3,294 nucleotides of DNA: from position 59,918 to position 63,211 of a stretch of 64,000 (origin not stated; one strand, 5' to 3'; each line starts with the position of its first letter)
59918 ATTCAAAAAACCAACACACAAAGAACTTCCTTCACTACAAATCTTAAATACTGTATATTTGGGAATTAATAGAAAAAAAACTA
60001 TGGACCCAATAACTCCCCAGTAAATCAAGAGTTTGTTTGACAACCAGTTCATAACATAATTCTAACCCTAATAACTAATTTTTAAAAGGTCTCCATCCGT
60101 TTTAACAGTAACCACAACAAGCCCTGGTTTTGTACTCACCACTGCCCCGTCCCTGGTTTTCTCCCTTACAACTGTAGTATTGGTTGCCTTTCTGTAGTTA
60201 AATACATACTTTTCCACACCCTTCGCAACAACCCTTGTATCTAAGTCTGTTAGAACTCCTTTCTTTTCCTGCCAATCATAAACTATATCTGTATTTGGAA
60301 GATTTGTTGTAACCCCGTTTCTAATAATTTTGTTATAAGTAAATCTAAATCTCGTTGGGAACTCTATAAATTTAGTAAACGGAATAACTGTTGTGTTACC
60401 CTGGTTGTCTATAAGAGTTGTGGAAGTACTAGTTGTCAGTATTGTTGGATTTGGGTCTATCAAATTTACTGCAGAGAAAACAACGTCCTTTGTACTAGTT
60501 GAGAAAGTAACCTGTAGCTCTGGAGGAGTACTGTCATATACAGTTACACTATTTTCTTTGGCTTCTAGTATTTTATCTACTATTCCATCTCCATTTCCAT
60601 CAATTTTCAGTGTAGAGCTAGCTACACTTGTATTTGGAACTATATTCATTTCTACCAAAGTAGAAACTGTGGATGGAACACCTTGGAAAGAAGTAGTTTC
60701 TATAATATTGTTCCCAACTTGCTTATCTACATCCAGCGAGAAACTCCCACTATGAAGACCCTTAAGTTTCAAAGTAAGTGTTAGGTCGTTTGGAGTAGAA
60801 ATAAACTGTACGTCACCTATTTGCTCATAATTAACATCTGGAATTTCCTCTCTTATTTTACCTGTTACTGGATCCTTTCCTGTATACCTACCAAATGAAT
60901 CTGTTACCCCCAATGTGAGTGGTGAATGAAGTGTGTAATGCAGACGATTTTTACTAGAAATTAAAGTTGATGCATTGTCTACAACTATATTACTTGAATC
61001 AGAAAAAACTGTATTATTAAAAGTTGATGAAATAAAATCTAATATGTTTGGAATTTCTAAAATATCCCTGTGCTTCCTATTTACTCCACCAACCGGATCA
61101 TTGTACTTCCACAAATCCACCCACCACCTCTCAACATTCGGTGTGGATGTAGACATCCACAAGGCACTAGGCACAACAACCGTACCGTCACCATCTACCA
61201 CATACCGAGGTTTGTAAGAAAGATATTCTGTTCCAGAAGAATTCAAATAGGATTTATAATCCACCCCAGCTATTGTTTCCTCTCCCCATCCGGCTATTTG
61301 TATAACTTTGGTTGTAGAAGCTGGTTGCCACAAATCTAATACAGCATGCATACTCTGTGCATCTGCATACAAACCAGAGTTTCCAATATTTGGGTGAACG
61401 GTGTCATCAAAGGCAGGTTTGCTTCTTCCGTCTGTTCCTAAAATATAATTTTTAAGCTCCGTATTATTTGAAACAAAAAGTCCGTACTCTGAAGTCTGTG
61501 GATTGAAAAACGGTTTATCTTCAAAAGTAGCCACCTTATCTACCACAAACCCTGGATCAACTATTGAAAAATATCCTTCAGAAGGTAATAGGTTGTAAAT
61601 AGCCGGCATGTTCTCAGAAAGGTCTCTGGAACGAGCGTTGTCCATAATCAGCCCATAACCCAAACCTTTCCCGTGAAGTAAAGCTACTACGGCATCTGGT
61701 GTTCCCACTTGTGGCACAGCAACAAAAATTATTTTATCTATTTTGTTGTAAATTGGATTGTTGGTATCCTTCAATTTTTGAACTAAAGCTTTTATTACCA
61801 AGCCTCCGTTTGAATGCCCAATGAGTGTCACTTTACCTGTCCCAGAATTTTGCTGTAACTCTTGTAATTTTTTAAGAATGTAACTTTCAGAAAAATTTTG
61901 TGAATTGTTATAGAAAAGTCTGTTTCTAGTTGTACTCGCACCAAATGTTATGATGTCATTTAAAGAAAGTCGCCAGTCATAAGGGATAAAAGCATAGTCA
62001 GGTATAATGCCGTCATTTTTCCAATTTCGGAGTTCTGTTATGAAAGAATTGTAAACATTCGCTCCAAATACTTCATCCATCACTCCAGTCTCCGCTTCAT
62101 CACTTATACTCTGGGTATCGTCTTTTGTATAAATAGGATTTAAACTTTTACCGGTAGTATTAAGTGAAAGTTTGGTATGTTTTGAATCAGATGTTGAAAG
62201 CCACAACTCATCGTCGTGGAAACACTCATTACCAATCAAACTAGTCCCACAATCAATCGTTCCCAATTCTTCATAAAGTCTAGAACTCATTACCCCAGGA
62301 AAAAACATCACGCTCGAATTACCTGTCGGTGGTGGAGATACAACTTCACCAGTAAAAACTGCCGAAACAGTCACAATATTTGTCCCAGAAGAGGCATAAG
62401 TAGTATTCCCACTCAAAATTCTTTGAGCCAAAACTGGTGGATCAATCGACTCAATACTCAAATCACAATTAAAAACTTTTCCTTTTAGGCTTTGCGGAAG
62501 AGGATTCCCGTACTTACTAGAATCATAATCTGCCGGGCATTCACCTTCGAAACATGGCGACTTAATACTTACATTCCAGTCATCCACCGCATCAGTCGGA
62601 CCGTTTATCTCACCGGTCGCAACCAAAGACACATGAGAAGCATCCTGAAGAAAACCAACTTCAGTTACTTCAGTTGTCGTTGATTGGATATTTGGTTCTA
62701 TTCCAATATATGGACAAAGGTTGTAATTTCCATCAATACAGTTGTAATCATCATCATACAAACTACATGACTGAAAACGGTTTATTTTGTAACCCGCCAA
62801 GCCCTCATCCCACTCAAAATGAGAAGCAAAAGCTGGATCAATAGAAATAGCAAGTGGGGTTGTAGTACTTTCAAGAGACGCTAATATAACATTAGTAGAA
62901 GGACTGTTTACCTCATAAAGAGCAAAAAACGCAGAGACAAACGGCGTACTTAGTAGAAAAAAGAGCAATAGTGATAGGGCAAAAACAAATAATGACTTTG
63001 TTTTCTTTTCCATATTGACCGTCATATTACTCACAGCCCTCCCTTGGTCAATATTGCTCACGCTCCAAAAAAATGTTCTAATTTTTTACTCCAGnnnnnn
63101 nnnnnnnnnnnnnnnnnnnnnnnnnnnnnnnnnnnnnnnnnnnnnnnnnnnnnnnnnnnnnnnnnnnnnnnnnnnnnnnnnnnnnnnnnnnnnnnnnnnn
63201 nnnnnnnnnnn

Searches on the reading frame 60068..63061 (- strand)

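Call 24: search_protein_families(library=pfam, proteins=[window:60068-63061:-], max_evalue=0.001)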
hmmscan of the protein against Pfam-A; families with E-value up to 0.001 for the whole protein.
window:60068-63061:- (997 aa): 5 families
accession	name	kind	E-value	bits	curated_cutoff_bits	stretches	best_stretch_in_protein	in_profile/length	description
PF02450.21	LCAT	-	4.1e-14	53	21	1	339-495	68-204/392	Lecithin:cholesterol acyltransferase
PF24096.1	DUF7379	-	1.3e-06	29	33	1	395-455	57-116/191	Domain of unknown function (DUF7379)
PF05990.18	DUF900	-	2e-05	24.6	20.5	1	386-448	71-134/232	Alpha/beta hydrolase of unknown function (DUF900)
PF02089.21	Palm_thioest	-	0.00015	22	26.8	1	383-456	51-115/254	Palmitoyl protein thioesterase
PF05057.20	DUF676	-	0.00058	19.9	20.3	1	394-448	65-120/217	Putative serine esterase (DUF676)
